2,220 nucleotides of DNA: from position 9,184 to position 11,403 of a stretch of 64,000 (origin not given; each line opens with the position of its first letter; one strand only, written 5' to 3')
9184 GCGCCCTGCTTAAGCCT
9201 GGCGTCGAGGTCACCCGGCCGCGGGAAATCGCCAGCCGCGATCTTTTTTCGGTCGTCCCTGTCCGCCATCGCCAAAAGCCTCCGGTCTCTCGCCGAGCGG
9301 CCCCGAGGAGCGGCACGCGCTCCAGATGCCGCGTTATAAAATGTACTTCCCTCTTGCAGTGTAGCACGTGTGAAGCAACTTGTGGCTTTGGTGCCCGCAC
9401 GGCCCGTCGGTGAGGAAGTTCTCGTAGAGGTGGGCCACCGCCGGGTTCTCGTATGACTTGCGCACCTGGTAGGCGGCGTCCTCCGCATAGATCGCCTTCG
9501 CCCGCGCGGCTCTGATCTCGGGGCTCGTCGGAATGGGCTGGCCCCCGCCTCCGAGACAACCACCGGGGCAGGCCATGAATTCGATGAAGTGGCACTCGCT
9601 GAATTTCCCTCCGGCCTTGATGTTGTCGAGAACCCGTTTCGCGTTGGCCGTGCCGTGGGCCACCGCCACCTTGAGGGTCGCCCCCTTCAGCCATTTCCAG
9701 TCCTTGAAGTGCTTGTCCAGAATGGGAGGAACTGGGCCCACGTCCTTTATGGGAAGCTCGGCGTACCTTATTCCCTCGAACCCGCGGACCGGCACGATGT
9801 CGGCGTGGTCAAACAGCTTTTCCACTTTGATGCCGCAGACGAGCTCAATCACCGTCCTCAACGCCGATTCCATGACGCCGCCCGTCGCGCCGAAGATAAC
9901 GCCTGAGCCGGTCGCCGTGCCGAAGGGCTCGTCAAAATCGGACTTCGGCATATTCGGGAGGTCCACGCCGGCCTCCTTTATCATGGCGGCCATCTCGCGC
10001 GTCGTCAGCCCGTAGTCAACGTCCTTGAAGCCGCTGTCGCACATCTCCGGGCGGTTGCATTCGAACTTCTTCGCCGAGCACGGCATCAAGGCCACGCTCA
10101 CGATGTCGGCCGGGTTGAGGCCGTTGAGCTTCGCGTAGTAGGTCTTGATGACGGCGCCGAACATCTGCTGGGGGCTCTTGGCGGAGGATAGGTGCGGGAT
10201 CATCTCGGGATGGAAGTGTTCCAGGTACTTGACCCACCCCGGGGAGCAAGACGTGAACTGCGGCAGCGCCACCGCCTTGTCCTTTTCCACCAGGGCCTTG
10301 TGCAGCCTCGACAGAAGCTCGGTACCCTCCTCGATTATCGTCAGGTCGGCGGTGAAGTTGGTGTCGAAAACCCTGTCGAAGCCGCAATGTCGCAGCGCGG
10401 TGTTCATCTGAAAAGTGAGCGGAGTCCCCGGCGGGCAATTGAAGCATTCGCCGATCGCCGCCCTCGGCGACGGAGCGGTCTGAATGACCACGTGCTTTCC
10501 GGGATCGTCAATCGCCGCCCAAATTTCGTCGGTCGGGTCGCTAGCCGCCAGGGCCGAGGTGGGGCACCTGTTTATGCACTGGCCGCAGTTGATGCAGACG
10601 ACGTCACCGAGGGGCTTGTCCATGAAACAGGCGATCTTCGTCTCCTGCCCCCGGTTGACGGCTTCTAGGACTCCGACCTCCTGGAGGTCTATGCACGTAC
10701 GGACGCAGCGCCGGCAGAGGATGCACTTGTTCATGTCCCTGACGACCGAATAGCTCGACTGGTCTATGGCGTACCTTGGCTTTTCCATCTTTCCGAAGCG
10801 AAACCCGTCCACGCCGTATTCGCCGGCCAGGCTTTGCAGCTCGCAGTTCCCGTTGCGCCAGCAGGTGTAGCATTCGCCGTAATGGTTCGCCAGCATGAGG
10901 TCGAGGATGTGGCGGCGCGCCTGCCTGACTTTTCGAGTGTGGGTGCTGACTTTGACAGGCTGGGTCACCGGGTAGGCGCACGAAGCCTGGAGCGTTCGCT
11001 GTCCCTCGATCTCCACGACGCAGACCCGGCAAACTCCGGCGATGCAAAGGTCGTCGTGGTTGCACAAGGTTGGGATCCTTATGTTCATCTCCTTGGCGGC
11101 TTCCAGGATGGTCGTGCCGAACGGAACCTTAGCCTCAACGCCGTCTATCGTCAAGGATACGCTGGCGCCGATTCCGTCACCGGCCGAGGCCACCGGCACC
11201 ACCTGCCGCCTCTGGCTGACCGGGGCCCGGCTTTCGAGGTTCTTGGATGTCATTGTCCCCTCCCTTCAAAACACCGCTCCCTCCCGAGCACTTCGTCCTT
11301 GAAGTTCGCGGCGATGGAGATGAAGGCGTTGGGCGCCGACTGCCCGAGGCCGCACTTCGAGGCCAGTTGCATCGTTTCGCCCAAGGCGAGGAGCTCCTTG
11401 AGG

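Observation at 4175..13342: Self-contained [FeFe]-hydrogenase module with an orphan receiver first and a GAF histidine kinase between hydA and hydG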

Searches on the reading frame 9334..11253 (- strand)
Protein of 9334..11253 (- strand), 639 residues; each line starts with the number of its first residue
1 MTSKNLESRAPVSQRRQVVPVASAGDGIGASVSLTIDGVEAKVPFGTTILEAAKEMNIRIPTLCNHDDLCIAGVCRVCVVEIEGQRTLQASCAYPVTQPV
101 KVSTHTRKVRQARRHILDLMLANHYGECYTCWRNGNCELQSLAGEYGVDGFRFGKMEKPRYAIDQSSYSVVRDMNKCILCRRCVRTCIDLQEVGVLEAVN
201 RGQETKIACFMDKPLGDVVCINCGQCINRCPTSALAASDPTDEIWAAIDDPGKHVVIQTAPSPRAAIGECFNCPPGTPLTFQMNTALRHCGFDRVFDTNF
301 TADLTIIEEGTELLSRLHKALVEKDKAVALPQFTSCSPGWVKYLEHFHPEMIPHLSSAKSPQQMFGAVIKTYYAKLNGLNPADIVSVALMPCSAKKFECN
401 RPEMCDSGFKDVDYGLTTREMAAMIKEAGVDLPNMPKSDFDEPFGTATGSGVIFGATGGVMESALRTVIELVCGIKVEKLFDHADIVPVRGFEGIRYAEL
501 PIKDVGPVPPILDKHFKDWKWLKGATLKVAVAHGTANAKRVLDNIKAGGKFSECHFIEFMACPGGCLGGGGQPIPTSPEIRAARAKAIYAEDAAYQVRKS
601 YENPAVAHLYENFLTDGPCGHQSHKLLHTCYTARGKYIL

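Call 3: search_protein_families(library=pfam, proteins=[window:9334-11253:-])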
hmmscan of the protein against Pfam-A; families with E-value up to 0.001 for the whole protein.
window:9334-11253:- (639 aa): 9 families
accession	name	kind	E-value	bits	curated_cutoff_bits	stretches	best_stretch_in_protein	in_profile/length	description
PF02906.19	Fe_hyd_lg_C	-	3.2e-84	282.9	22.1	1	253-570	1-245/245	Iron only hydrogenase large subunit, C-terminal domain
PF02256.22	Fe_hyd_SSU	-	3.5e-21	75.4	24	1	579-634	2-56/56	Iron hydrogenase small subunit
PF13510.11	Fer2_4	-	1.5e-20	73.4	22.8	1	30-106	2-81/82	2Fe-2S iron-sulfur cluster binding domain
PF10588.14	NADH-G_4Fe-4S_3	-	2.4e-15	56.2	27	1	113-149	1-37/40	NADH-ubiquinone oxidoreductase-G iron-sulfur binding region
PF22117.2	Fer4_Nqo3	-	3.5e-08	33.9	27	1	170-235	4-66/67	NADH-quinone oxidoreductase subunit 3, ferredoxin-like domain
PF00111.32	Fer2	-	5.3e-07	29.9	21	1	35-86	2-51/77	2Fe-2S iron-sulfur cluster binding domain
PF12838.12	Fer4_7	-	4.6e-06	27.4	27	1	176-234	1-52/52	4Fe-4S dicluster domain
PF13187.11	Fer4_9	-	7.6e-05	23.1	27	1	176-234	1-51/52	4Fe-4S dicluster domain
PF12837.12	Fer4_6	-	0.0002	21.6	25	1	170-188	2-20/24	4Fe-4S binding domain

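Call 5: search_protein_families(library=ncbifam, proteins=[window:9334-11253:-])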
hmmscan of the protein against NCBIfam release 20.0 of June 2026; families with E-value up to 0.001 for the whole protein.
window:9334-11253:- (639 aa): 18 families
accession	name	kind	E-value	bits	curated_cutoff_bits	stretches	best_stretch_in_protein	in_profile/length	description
NF040763.1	FeFe_hydrog_A6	exception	3.7e-237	788.3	765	1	32-634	1-571/571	NADH-dependent [FeFe] hydrogenase, group A6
NF040762.1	Hydr_FeFe_Clost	exception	1.5e-154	515.8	900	2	34-504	3-462/572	ferredoxin hydrogenase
TIGR02512.1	FeFe_hydrog_A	subfamily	2.5e-139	464.3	405.95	1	169-574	1-374/375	[FeFe] hydrogenase, group A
NF005745.0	PRK07569.1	equivalog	2.3e-53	181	333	1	32-237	4-209/238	bidirectional hydrogenase complex protein HoxU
TIGR01973.1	NuoG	equivalog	7.4e-44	150.5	470.05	1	34-236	1-199/606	NADH-quinone oxidoreductase subunit NuoG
TIGR04105.1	FeFe_hydrog_B1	subfamily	3.9e-38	131.3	450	2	160-471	127-409/462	monomeric [FeFe] hydrogenase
NF005895.0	PRK07860.1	equivalog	1.2e-33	116.2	802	1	31-238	17-223/811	NADH-quinone oxidoreductase subunit G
NF006305.0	PRK08493.1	equivalog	8.1e-29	100.3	591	1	32-239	2-225/819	NADH-quinone oxidoreductase subunit G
NF009454.0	PRK12814.1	equivalog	6e-22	77.8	916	1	31-130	3-102/657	putative NADPH-dependent glutamate synthase small subunit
NF006221.0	PRK08348.1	subfamily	7.7e-06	25.6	124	1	169-239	38-96/136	NADH-plastoquinone oxidoreductase subunit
NF004537.0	PRK05888.1-3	equivalog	9.7e-06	25.2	163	1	173-238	66-133/204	NADH-quinone oxidoreductase subunit NuoI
NF005503.0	PRK07118.1-2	equivalog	1e-05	25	252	1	170-239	162-233/292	RnfABCDGE type electron transport complex subunit B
NF040612.1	F420_dehyd_FpoI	exception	9.4e-05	22.2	180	1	173-238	40-102/135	F420H2 dehydrogenase subunit FpoI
NF004546.0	PRK05888.3-3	equivalog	0.00015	21.3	260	1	170-245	59-134/196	NADH-quinone oxidoreductase subunit NuoI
TIGR04041.1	activase_YjjW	hypoth_equivalog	0.00023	20.7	250.2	0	213-239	36-62/276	YjjW family glycine radical enzyme activase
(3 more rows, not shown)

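Call 50: find_related_loci(query=A2, collection=metagenome_contigs, flank=8000)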
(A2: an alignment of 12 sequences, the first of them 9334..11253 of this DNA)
Query A2 (639 aa) in metagenome_contigs; peptide patterns used: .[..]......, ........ (x = any residue, [..] = any of these).
600 stretches matched a pattern (row limit reached: there are more); 585 encode a relative of the query (tblastn E <= 1e-3); the best 80 are kept; 80 distinct loci.
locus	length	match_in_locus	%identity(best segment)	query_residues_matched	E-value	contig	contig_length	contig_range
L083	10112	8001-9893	83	8-639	0e+0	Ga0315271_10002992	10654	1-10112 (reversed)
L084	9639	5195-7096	82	5-639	0e+0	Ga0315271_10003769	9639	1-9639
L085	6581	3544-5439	80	7-639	0e+0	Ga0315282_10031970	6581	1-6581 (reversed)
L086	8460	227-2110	78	8-638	0e+0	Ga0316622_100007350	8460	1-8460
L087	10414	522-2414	80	8-639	0e+0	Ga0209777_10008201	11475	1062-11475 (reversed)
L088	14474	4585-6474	77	7-638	0e+0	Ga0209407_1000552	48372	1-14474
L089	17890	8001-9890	78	8-638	0e+0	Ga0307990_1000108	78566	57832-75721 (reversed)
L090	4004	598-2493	76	8-639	0e+0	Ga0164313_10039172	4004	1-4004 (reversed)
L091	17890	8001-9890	78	8-638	0e+0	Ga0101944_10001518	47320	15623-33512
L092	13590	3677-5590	77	1-638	0e+0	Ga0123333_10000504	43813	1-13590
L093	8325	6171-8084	77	2-638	0e+0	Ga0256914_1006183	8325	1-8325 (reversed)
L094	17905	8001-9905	77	4-638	0e+0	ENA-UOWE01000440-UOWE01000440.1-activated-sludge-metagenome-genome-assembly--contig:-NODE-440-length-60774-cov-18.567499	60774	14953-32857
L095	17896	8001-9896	76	8-639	0e+0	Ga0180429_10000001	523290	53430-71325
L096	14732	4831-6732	77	8-638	0e+0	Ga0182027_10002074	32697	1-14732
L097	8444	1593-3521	77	1-639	0e+0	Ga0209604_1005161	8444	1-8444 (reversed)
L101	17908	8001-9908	76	2-638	0e+0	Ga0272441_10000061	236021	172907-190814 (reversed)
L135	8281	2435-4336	75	8-638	0e+0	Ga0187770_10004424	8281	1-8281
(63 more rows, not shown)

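Call 77: search_solved_structures(query=window:9334-11253:-, max_evalue=1e-30, show_alignments=3)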
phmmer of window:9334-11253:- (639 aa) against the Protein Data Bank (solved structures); distinct sequences matched with E-value up to 1e-30: 73 (the best 60 are shown).
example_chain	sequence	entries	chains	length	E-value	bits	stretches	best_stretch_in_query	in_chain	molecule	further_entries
7q4v_A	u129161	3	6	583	5.2e-176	589.9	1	32-637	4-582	Iron hydrogenase HydA1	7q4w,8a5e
8a6t_A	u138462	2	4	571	1.9e-152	512.1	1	32-636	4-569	Electron bifurcating hydrogenase subunit HydA1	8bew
9rj9_A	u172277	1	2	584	1.2e-118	400.4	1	34-632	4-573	Iron hydrogenase 1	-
4xdd_A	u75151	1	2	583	1.1e-117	397.2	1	34-632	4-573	Iron hydrogenase 1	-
4xdc_A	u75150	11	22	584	1.1e-117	397.2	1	34-632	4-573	Iron hydrogenase 1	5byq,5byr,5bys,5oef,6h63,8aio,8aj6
9rjo_A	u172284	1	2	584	1.1e-117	397.2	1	34-632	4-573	Iron hydrogenase 1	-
8cjy_A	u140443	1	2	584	1.6e-117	396.7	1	34-632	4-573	Iron hydrogenase 1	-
1c4a_A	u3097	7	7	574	1.6e-117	396.6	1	34-631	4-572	PROTEIN (FE-ONLY HYDROGENASE) | PROTEIN (PERIPLASMIC HYDROGENASE 1) | Iron hydrogenase 1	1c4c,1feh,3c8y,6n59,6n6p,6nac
6gm8_A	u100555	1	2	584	2.6e-117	396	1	34-632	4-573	Iron hydrogenase 1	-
6gm0_A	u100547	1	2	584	2.6e-117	396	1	34-632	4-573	Iron hydrogenase 1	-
6gm2_A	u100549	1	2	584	2.8e-117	395.9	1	34-632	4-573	Iron hydrogenase 1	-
6yf4_A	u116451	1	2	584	2.8e-117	395.9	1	34-632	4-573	Iron hydrogenase 1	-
6gm4_A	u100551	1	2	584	3e-117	395.8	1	34-632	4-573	Iron hydrogenase 1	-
6gm3_A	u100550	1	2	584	5.1e-117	395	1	34-632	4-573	Iron hydrogenase 1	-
7qhf_A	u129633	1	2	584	7.2e-117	394.5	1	34-632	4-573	Iron hydrogenase 1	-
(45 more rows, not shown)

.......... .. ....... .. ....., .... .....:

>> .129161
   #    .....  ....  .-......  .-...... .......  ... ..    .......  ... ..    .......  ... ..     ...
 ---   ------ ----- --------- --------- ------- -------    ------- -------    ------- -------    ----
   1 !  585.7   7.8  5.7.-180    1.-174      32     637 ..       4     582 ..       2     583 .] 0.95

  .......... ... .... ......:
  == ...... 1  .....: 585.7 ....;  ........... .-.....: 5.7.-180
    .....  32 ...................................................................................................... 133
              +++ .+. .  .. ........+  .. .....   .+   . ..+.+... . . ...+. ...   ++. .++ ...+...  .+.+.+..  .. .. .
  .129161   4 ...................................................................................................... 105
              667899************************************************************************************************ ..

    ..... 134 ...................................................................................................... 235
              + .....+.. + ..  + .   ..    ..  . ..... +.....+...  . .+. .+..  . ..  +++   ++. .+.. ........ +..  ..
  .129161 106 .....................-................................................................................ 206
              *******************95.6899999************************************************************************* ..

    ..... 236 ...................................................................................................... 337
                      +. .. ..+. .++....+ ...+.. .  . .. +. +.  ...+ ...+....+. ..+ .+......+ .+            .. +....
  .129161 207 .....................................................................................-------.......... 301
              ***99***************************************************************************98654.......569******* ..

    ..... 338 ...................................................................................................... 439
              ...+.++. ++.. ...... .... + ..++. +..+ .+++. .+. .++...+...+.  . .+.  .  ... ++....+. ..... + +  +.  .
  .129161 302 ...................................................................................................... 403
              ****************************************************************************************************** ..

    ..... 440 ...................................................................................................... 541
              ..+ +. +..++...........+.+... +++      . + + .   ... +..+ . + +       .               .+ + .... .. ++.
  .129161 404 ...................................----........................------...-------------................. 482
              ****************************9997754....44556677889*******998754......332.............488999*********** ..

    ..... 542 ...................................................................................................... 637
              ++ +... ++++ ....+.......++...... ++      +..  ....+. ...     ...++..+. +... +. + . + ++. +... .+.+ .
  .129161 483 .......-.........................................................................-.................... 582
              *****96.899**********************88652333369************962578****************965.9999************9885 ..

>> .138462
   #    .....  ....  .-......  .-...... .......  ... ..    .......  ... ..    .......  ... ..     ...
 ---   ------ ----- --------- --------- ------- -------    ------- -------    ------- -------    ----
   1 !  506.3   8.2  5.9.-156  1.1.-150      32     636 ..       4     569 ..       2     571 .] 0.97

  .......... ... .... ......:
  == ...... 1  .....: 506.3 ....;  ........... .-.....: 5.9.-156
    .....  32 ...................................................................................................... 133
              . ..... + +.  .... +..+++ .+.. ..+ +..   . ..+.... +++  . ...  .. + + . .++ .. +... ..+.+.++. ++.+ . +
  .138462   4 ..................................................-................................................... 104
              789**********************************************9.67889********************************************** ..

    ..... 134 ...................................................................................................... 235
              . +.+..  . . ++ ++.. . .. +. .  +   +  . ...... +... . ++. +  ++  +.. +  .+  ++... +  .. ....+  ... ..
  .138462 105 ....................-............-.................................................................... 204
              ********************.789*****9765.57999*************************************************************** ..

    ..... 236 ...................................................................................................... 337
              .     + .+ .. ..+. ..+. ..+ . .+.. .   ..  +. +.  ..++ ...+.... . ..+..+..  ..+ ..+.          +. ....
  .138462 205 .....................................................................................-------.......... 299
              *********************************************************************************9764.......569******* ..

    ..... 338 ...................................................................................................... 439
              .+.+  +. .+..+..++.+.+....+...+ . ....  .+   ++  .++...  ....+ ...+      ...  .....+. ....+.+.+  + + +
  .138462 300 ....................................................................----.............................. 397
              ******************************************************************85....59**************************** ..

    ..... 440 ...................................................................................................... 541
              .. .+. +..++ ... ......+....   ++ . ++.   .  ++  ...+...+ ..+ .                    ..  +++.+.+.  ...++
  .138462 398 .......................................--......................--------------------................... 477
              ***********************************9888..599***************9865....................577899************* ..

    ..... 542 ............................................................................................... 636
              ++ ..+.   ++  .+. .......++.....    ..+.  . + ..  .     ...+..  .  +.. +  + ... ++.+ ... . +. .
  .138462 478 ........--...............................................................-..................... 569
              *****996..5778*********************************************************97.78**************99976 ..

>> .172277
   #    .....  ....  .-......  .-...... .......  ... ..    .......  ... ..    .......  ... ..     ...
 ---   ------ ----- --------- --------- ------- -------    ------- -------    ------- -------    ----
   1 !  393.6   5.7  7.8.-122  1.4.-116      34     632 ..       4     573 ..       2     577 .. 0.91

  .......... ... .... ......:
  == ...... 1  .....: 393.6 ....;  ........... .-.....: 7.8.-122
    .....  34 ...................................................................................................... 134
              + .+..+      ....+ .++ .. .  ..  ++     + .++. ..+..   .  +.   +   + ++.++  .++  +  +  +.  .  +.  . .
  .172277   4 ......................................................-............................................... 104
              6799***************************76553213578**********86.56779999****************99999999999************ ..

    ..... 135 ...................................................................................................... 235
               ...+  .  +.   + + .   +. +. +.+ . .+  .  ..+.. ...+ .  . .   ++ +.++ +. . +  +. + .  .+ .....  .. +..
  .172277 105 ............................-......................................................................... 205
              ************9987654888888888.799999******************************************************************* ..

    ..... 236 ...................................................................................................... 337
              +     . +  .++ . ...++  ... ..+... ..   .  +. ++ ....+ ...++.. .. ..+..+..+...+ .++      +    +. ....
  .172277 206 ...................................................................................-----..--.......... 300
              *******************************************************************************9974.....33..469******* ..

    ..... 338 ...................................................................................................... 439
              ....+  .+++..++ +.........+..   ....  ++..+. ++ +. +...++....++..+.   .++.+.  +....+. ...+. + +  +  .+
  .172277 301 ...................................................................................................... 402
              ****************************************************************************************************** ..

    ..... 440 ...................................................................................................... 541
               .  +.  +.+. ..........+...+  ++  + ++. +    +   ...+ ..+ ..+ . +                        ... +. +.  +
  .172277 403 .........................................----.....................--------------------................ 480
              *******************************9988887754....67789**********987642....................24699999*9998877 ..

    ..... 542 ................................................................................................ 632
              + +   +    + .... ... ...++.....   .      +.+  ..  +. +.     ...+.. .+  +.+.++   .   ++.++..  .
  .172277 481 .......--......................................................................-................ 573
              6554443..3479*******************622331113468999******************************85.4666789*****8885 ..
